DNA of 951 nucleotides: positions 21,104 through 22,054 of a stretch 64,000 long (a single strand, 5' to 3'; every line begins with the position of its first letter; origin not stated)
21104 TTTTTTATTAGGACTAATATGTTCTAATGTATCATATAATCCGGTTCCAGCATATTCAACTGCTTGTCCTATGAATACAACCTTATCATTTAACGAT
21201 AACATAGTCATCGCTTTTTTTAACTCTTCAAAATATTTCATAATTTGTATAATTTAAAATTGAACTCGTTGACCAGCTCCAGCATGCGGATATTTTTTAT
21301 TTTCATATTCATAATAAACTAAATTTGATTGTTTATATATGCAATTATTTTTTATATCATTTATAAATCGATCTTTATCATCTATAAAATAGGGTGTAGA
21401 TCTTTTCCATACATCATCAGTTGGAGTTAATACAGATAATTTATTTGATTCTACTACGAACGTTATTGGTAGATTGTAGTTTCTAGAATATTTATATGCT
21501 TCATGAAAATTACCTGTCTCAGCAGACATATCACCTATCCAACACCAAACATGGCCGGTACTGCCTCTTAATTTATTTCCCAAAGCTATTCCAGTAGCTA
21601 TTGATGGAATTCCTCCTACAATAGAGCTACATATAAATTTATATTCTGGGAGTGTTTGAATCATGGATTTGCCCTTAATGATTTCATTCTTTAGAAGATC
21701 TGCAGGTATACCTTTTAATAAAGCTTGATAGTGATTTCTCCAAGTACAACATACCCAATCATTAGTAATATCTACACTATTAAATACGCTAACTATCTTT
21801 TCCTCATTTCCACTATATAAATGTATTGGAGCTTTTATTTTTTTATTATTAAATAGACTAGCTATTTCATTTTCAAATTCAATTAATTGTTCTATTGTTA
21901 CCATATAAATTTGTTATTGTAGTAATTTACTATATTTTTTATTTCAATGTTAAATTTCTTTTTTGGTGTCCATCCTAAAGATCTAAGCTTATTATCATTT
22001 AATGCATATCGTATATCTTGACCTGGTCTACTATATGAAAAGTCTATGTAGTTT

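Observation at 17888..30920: A 13-kb polysaccharide/deoxysugar biosynthesis island inside a lytic-type phage genome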

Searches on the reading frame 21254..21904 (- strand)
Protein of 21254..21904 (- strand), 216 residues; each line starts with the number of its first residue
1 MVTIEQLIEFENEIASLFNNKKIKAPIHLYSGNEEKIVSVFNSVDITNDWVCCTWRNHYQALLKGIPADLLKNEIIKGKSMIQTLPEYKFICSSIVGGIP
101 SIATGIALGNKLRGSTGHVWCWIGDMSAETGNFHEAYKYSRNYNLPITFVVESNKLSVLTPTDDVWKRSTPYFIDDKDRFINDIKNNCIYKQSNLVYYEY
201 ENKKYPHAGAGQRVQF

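Call 4: search_protein_families(library=pfam, proteins=[window:21254-21904:-], max_evalue=0.01)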
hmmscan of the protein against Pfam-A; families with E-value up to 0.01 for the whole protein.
window:21254-21904:- (216 aa): 1 family
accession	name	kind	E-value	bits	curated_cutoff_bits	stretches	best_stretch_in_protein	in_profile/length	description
PF00676.26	E1_dh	-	2.6e-16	59.9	22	1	7-164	6-171/300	Dehydrogenase E1 component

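Call 16: search_protein_families(library=ncbifam, proteins=[window:21254-21904:-], max_evalue=0.001)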
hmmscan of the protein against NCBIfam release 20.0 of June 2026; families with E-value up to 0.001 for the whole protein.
window:21254-21904:- (216 aa): 4 families
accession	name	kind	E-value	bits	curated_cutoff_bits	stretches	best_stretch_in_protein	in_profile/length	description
TIGR03182.1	PDH_E1_alph_y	equivalog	6.8e-23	81.1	393.85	1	8-161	15-177/315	pyruvate dehydrogenase (acetyl-transferring) E1 component subunit alpha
TIGR03181.1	PDH_E1_alph_x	equivalog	1e-14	54.2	411.35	1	32-164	60-192/341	pyruvate dehydrogenase (acetyl-transferring) E1 component subunit alpha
NF004559.0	PRK05899.2-5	equivalog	3.8e-07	28.7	488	1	92-167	125-200/627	transketolase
NF004556.0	PRK05899.2-2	equivalog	1.9e-05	23.1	575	1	101-166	132-198/639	transketolase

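Call 26: find_homologous_proteins(query=window:21254-21904:-, max_evalue=0.00001)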
Query window:21254-21904:- (216 aa): 1952 proteins with E <= 0.00001 among 2375 candidates; the best 120 are listed.
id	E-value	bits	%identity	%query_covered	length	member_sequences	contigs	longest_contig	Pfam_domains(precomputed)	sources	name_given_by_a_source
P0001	1.5e-144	497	99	100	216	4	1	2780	PF00676.26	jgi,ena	jgi:TPP-dependent pyruvate/acetoin dehydrogenase alpha subunit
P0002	4.2e-127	440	85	100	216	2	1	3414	PF00676.26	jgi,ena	-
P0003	9.5e-116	403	78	100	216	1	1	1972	PF00676.26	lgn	-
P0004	1.7e-114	399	78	100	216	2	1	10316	PF00676.26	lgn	-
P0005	3.2e-113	395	75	100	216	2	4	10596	PF00676.26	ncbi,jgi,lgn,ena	jgi:TPP-dependent pyruvate/acetoin dehydrogenase alpha subunit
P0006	3.5e-113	394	75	100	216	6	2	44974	PF00676.26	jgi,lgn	jgi:pyruvate dehydrogenase E1 component alpha subunit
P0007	1.0e-112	393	76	100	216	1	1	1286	PF00676.26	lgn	-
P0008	2.0e-112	392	76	100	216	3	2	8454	PF00676.26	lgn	-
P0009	4.1e-112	391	75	100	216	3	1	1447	PF00676.26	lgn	-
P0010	5.6e-112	390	75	100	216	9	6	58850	PF00676.26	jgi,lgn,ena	-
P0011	6.5e-112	390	73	100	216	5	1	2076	PF00676.26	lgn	-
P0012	1.5e-111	389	75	100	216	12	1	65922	PF00676.26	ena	-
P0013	7.4e-111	387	74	100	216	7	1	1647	PF00676.26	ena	-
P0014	7.6e-110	384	75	100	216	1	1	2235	PF00676.26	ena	-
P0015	1.3e-108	380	74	98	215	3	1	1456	PF00676.26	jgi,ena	-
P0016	5.0e-108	378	74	100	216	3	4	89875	PF00676.26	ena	-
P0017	8.2e-107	374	72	100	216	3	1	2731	PF00676.26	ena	-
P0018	2.8e-106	372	72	100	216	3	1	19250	PF00676.26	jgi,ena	jgi:pyruvate dehydrogenase E1 component alpha subunit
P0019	3.9e-106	371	72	100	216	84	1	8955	PF00676.26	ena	-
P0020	5.4e-106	371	72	100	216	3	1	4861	PF00676.26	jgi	-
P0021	6.2e-106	371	72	100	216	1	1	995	PF00676.26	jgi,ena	jgi:TPP-dependent pyruvate/acetoin dehydrogenase alpha subunit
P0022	7.6e-106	370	71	100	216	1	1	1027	PF00676.26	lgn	-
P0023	9.2e-106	370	72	100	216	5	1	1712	PF00676.26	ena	-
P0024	1.9e-105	369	73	100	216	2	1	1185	PF00676.26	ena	-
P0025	2.0e-105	369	72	100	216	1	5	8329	PF00676.26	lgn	-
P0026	2.1e-105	369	73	98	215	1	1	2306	PF00676.26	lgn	-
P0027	3.3e-105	368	73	100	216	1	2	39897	PF00676.26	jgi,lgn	-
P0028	7.1e-105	367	70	100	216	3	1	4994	PF00676.26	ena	-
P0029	8.0e-105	367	71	100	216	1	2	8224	PF00676.26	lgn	-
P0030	2.0e-104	366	72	100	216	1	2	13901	PF00676.26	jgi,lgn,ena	jgi:pyruvate dehydrogenase E1 component alpha subunit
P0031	2.2e-104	366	70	100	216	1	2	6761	PF00676.26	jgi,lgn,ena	jgi:pyruvate dehydrogenase E1 component alpha subunit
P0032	4.3e-104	365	71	99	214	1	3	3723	PF00676.26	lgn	-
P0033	6.1e-104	364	70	100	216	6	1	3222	PF00676.26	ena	-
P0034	7.2e-104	364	70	99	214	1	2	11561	PF00676.26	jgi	jgi:TPP-dependent pyruvate/acetoin dehydrogenase alpha subunit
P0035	7.6e-104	364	72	98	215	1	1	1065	PF00676.26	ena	-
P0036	1.6e-103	363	71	98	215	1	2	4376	PF00676.26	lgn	-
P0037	2.8e-103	362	69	100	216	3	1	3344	PF00676.26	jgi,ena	jgi:pyruvate dehydrogenase E1 component alpha subunit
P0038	3.1e-103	362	72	98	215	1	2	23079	PF00676.26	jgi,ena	jgi:pyruvate dehydrogenase E1 component alpha subunit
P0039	7.6e-103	361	70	100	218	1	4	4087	PF00676.26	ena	-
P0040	1.4e-102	360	70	100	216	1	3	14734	PF00676.26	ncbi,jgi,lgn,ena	jgi:TPP-dependent pyruvate/acetoin dehydrogenase alpha subunit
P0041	1.8e-102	359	70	100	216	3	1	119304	PF00676.26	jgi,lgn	jgi:pyruvate dehydrogenase E1 component alpha subunit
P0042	1.9e-102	359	70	98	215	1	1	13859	PF00676.26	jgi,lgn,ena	jgi:TPP-dependent pyruvate/acetoin dehydrogenase alpha subunit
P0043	2.0e-102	359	68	99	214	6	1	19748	PF00676.26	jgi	jgi:TPP-dependent pyruvate/acetoin dehydrogenase alpha subunit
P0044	4.4e-102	358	71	98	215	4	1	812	PF00676.26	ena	-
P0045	5.5e-102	358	71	98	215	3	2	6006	PF00676.26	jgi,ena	jgi:pyruvate dehydrogenase E1 component alpha subunit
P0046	7.2e-102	357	70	98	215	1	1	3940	PF00676.26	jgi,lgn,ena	jgi:pyruvate dehydrogenase E1 component alpha subunit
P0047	9.1e-102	357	70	100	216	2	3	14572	PF00676.26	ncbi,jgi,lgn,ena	jgi:TPP-dependent pyruvate/acetoin dehydrogenase alpha subunit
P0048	9.4e-102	357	69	100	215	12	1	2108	PF00676.26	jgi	-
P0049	1.1e-101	357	70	100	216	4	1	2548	PF00676.26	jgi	-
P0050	2.4e-101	356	68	100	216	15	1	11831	PF00676.26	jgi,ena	jgi:TPP-dependent pyruvate/acetoin dehydrogenase alpha subunit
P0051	2.7e-101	356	70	98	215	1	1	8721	PF00676.26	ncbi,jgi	jgi:TPP-dependent pyruvate/acetoin dehydrogenase alpha subunit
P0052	2.7e-101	356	69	100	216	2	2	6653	PF00676.26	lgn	-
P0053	3.6e-101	355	70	100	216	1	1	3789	PF00676.26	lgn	-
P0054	3.9e-101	355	67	100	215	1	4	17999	PF00676.26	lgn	-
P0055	7.2e-101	354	71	99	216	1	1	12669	PF00676.26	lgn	-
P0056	1.6e-100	353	67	100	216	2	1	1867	PF00676.26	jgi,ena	-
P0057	1.8e-100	353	68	99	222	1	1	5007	PF00676.26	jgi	jgi:TPP-dependent pyruvate/acetoin dehydrogenase alpha subunit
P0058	3.7e-100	352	69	100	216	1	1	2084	PF00676.26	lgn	-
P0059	3.8e-100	352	69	99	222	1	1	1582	PF00676.26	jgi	jgi:pyruvate dehydrogenase E1 component alpha subunit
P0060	6.7e-100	351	71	98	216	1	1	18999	PF00676.26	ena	-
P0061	7.7e-100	351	68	100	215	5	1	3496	PF00676.26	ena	-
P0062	2.6e-99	349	69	98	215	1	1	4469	PF00676.26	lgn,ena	-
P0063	3.9e-99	349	69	99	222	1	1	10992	PF02775.27,PF00676.26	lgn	-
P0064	4.8e-99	348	68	100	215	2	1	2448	PF00676.26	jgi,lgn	-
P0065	5.4e-99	348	68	100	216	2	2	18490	PF00676.26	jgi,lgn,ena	jgi:pyruvate dehydrogenase E1 component alpha subunit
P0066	8.8e-99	347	68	100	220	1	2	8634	PF00676.26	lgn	-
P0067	1.3e-98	347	69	98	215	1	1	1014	PF00676.26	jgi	jgi:TPP-dependent pyruvate/acetoin dehydrogenase alpha subunit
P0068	3.1e-98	346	67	100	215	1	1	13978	PF00676.26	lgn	-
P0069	3.2e-98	345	68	98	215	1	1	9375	PF00676.26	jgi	-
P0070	3.6e-98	345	69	98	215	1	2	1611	PF00676.26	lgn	-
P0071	3.7e-98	345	67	99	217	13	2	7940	PF00676.26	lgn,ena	-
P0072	4.3e-98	345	69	98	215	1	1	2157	PF00676.26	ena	-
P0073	4.4e-98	345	68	98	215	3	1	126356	PF00676.26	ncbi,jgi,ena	jgi:TPP-dependent pyruvate/acetoin dehydrogenase alpha subunit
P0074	4.8e-98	345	69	98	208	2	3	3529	PF00676.26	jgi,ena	jgi:pyruvate dehydrogenase E1 component alpha subunit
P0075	7.2e-98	344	69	98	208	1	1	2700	PF00676.26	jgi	jgi:pyruvate dehydrogenase E1 component alpha subunit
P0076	8.3e-98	344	69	98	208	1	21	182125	PF00676.26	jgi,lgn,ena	jgi:pyruvate dehydrogenase E1 component alpha subunit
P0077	1.8e-97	343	68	98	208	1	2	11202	PF00676.26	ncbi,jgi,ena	jgi:TPP-dependent pyruvate/acetoin dehydrogenase alpha subunit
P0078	2.3e-97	343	69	98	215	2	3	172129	PF00676.26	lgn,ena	-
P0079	2.9e-97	342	67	98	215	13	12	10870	PF00676.26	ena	-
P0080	4.8e-97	342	67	98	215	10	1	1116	PF00676.26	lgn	-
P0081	8.2e-97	341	69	100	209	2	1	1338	PF00676.26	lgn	-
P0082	9.7e-97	341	68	98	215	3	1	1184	PF00676.26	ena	-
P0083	1.5e-96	340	68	98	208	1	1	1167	PF00676.26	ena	-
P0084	1.5e-96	340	67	100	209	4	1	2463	PF00676.26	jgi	jgi:TPP-dependent pyruvate/acetoin dehydrogenase alpha subunit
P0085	1.6e-96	340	67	98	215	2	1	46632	PF00676.26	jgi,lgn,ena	-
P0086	4.4e-96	339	66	100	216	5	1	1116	PF00676.26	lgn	-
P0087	5.0e-96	338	67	100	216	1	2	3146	PF00676.26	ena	-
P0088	6.0e-96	338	68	98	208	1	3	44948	PF00676.26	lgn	-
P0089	6.1e-96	338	68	100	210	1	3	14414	PF00676.26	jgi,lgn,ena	jgi:TPP-dependent pyruvate/acetoin dehydrogenase alpha subunit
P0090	6.4e-96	338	68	100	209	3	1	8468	PF00676.26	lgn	-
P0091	8.5e-96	338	68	100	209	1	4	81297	PF00676.26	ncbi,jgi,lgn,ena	jgi:TPP-dependent pyruvate/acetoin dehydrogenase alpha subunit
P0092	1.3e-95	337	69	99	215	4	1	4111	PF00676.26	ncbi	-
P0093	1.6e-95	337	67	98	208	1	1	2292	PF00676.26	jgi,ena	jgi:pyruvate dehydrogenase E1 component alpha subunit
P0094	2.1e-95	336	67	98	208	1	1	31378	PF00676.26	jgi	-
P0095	2.1e-95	336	67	98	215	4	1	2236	PF00676.26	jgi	jgi:pyruvate dehydrogenase E1 component alpha subunit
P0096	3.1e-95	336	67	100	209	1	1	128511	PF00676.26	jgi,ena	jgi:pyruvate dehydrogenase E1 component alpha subunit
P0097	3.1e-95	336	67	98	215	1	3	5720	PF00676.26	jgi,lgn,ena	jgi:TPP-dependent pyruvate/acetoin dehydrogenase alpha subunit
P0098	3.5e-95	336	67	100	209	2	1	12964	PF00676.26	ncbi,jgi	jgi:pyruvate dehydrogenase E1 component alpha subunit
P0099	4.1e-95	335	68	98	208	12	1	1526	PF00676.26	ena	-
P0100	4.4e-95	335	67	98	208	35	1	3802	PF00676.26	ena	-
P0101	4.5e-95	335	66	100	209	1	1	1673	PF00676.26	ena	-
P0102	5.1e-95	335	69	100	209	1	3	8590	PF00676.26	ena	-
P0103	5.4e-95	335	67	98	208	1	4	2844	PF00676.26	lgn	-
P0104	5.8e-95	335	68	100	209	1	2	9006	PF00676.26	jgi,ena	-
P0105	6.1e-95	335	68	100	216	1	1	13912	PF00676.26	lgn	-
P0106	6.7e-95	335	66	100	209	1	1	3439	PF00676.26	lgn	-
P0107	6.7e-95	335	69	97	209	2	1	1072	PF00676.26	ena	-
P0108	9.1e-95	334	67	100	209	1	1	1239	PF00676.26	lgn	-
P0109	1.5e-94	334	68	100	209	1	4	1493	PF00676.26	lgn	-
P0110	1.6e-94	333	67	100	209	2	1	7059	PF00676.26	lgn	-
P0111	1.6e-94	333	67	100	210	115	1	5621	PF00676.26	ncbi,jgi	jgi:TPP-dependent pyruvate/acetoin dehydrogenase alpha subunit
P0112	1.7e-94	333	68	100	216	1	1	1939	PF00676.26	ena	-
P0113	2.3e-94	333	66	100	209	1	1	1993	PF00676.26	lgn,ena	-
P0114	2.4e-94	333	68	100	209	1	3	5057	PF00676.26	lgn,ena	-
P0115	2.5e-94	333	66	100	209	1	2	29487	PF00676.26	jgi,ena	jgi:pyruvate dehydrogenase E1 component alpha subunit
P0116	2.6e-94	333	66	98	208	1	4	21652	PF00676.26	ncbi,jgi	jgi:TPP-dependent pyruvate/acetoin dehydrogenase alpha subunit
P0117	3.0e-94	333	66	100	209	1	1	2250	PF00676.26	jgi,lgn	-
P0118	3.1e-94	332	66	100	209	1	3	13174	PF00676.26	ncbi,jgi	jgi:TPP-dependent pyruvate/acetoin dehydrogenase alpha subunit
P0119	3.1e-94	332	68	100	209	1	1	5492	PF00676.26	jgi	jgi:TPP-dependent pyruvate/acetoin dehydrogenase alpha subunit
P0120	3.2e-94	332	66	100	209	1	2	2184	PF00676.26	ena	-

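Call 27: find_encoding_contigs(protein=P0012, flank=10000, max_places=3)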
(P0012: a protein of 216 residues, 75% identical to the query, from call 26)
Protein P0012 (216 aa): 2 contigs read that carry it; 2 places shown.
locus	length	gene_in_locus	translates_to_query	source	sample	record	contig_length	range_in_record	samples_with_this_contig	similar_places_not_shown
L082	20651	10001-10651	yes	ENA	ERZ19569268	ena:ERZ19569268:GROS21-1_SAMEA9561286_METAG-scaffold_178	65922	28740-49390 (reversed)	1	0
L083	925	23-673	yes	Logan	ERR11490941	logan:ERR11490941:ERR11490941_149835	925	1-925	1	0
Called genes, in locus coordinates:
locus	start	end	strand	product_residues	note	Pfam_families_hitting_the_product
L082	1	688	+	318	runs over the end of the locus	PF12705:PDDEXK_1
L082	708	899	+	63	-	-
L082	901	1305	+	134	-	-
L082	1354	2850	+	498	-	-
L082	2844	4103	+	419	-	-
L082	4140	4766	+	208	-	PF00535:Glycos_transf_2 (faint)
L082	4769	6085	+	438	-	PF01041:DegT_DnrJ_EryC1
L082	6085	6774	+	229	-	PF05050:Methyltransf_21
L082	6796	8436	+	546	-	PF00535:Glycos_transf_2, PF00852:Glyco_transf_10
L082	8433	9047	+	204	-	PF05050:Methyltransf_21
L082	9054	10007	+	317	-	PF01073:3Beta_HSD, PF01370:Epimerase, PF04321:RmlD_sub_bind, PF16363:GDP_Man_Dehyd, PF07993:NAD_binding_4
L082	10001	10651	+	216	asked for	PF00676:E1_dh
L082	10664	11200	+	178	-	-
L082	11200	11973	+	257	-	PF01370:Epimerase, PF04321:RmlD_sub_bind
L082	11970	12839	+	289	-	PF13439:Glyco_transf_4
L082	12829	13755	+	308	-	-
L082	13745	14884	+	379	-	PF00535:Glycos_transf_2, PF10111:Glyco_tranf_2_2 (faint)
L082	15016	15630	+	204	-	PF00182:Glyco_hydro_19 (faint)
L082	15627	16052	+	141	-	PF05105:Phage_holin_4_1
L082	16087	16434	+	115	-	-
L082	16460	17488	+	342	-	-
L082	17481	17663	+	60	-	-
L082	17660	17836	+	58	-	PF23987:Phage_holin_10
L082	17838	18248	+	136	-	-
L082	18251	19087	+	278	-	PF00959:Phage_lysozyme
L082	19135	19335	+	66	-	-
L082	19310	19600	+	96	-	PF02617:ClpS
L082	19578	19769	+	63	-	-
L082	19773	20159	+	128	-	-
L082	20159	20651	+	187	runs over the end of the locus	-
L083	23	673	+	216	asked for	PF00676:E1_dh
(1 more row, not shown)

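Call 28: find_encoding_contigs(protein=P0076, flank=10000, max_places=3)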
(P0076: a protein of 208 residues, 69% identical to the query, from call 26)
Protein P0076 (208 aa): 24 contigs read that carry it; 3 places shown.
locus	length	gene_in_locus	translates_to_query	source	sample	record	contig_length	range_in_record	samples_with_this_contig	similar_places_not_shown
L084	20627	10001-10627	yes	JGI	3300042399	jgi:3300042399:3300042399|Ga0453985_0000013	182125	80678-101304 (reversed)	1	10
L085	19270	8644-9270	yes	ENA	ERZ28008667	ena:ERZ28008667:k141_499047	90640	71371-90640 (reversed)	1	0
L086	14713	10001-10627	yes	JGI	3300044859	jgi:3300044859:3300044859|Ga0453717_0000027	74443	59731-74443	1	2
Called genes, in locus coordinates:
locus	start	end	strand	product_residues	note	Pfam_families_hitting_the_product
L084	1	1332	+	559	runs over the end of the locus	-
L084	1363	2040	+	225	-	-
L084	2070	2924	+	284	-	-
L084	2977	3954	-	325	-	PF00288:GHMP_kinases_N, PF08544:GHMP_kinases_C (weak)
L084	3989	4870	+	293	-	PF13489:Methyltransf_23 (weak)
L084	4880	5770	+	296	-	PF01370:Epimerase, PF04321:RmlD_sub_bind (weak), PF16363:GDP_Man_Dehyd (weak)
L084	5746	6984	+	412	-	PF08421:Methyltransf_13, PF13489:Methyltransf_23, PF08241:Methyltransf_11, PF08242:Methyltransf_12, PF13649:Methyltransf_25, PF13847:Methyltransf_31, PF08484:Methyltransf_14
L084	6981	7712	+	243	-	-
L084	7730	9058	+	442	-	PF01041:DegT_DnrJ_EryC1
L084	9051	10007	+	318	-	PF01073:3Beta_HSD, PF01370:Epimerase, PF02719:Polysacc_synt_2 (faint), PF04321:RmlD_sub_bind, PF16363:GDP_Man_Dehyd, PF07993:NAD_binding_4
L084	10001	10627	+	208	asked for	PF00676:E1_dh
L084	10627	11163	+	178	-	PF02779:Transket_pyr (weak)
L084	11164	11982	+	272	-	-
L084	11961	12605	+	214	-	PF13292:DXP_synthase_N (weak), PF00456:Transketolase_N (weak)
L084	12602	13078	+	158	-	PF02779:Transket_pyr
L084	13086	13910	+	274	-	-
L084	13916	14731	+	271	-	PF01370:Epimerase, PF04321:RmlD_sub_bind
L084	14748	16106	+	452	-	PF00702:Hydrolase, PF13419:HAD_2, PF00483:NTP_transferase, PF12804:NTP_transf_3 (weak)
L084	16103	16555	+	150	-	-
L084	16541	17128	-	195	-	-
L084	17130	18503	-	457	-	-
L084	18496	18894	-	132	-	-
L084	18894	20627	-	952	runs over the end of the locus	-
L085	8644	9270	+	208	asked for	PF00676:E1_dh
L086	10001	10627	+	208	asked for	PF00676:E1_dh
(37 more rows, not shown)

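Call 29: list_cluster_members(proteins=[P0005, P0040, P0047, P0073, P0077, P0091, P0092, P0111, P0116, P0118])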
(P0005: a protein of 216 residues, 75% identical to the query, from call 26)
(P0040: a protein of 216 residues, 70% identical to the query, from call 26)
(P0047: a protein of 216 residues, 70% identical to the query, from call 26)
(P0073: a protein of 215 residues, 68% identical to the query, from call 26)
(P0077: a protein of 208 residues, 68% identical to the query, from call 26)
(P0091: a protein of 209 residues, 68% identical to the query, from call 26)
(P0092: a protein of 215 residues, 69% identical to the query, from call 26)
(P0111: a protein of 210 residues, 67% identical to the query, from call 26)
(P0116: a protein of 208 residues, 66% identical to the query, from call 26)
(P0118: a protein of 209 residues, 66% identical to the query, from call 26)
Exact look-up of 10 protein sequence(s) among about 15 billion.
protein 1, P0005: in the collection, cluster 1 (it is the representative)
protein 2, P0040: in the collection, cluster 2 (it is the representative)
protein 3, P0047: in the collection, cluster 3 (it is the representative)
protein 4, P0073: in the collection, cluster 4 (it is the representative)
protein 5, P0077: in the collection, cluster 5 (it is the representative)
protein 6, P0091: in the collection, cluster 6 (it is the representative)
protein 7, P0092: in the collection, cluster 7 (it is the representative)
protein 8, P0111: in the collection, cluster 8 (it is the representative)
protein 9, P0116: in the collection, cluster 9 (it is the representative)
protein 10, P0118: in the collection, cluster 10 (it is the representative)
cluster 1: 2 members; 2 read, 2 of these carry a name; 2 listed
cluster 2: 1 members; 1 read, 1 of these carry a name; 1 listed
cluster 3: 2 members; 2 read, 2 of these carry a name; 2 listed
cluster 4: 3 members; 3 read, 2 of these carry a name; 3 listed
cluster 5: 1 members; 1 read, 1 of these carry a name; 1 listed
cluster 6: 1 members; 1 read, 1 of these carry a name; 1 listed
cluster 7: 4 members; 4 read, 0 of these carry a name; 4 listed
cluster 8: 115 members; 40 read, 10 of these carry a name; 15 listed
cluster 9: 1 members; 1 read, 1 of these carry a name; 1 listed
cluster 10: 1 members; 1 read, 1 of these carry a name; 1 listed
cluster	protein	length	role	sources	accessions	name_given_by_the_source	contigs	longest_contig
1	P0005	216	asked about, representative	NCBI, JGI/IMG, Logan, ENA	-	TPP-dependent pyruvate/acetoin dehydrogenase alpha subunit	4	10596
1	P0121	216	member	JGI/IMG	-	TPP-dependent pyruvate/acetoin dehydrogenase alpha subunit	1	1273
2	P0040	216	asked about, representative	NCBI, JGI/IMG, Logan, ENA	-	TPP-dependent pyruvate/acetoin dehydrogenase alpha subunit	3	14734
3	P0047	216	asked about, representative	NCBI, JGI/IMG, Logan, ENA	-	TPP-dependent pyruvate/acetoin dehydrogenase alpha subunit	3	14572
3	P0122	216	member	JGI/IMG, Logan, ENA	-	pyruvate dehydrogenase E1 component alpha subunit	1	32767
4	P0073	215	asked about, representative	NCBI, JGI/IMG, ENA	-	TPP-dependent pyruvate/acetoin dehydrogenase alpha subunit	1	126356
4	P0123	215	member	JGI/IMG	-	pyruvate dehydrogenase E1 component alpha subunit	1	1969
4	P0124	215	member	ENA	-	-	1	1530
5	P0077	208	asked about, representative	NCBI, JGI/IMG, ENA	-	TPP-dependent pyruvate/acetoin dehydrogenase alpha subunit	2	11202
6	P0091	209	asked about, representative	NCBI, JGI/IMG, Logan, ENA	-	TPP-dependent pyruvate/acetoin dehydrogenase alpha subunit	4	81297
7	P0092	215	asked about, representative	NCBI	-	-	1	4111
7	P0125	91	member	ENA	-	-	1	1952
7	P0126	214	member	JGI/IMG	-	-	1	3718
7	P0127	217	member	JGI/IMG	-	-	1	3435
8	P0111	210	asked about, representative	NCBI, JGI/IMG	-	TPP-dependent pyruvate/acetoin dehydrogenase alpha subunit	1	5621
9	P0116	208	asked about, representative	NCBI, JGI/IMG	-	TPP-dependent pyruvate/acetoin dehydrogenase alpha subunit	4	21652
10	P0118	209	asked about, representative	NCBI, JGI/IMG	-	TPP-dependent pyruvate/acetoin dehydrogenase alpha subunit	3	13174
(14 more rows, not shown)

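Call 30: search_dna_similar(query=window:21254-21904:-, collection=phages, mode=protein, max_rows=40)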
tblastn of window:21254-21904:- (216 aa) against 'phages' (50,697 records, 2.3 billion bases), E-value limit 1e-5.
Records with a match: 8; places in all: 8; records where one place covers at least 80% of the query: 4.
Best place of each record, by identity: <60% 8.
By first word of the organism name: uncultured 2; Prochlorococcus 2; Synechococcus 2; Acinetobacter 2.
By host as written in the record: - 4; Prochlorococcus sp. MIT9515 2; Synechococcus sp. WH8017 2.
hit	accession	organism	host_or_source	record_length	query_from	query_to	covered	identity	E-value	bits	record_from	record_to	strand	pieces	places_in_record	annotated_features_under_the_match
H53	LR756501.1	uncultured phage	metagenomic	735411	5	216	98%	35.5%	2e-32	129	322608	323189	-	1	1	record has no annotation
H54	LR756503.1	uncultured phage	metagenomic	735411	5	216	98%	35.5%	2e-32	129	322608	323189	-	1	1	record has no annotation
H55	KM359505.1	Prochlorococcus phage P-TIM68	Prochlorococcus sp. MIT9515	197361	3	207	95%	34.6%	8e-36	138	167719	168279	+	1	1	putative transketolase central region-containing protein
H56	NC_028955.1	Prochlorococcus phage P-TIM68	Prochlorococcus sp. MIT9515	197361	3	207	95%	34.6%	8e-36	138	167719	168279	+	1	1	putative transketolase central region-containing protein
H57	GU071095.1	Synechococcus phage S-SM2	Synechococcus sp. WH8017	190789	3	166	76%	36.6%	4e-31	125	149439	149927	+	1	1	transketolase central region-containing protein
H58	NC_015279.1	Synechococcus phage S-SM2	Synechococcus sp. WH8017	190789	3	166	76%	36.6%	4e-31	125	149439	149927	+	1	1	transketolase central region-containing protein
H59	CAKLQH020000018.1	Acinetobacter phage MD-2021a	not known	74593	4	172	78%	28.6%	5e-10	64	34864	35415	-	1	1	acoA: Acetoin:2,6-dichlorophenolindophenol oxidoreductase subunit alpha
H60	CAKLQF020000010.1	Acinetobacter phage MD-2021a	not known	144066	4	172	78%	28.6%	5e-10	64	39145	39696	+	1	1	acoA: Acetoin:2,6-dichlorophenolindophenol oxidoreductase subunit alpha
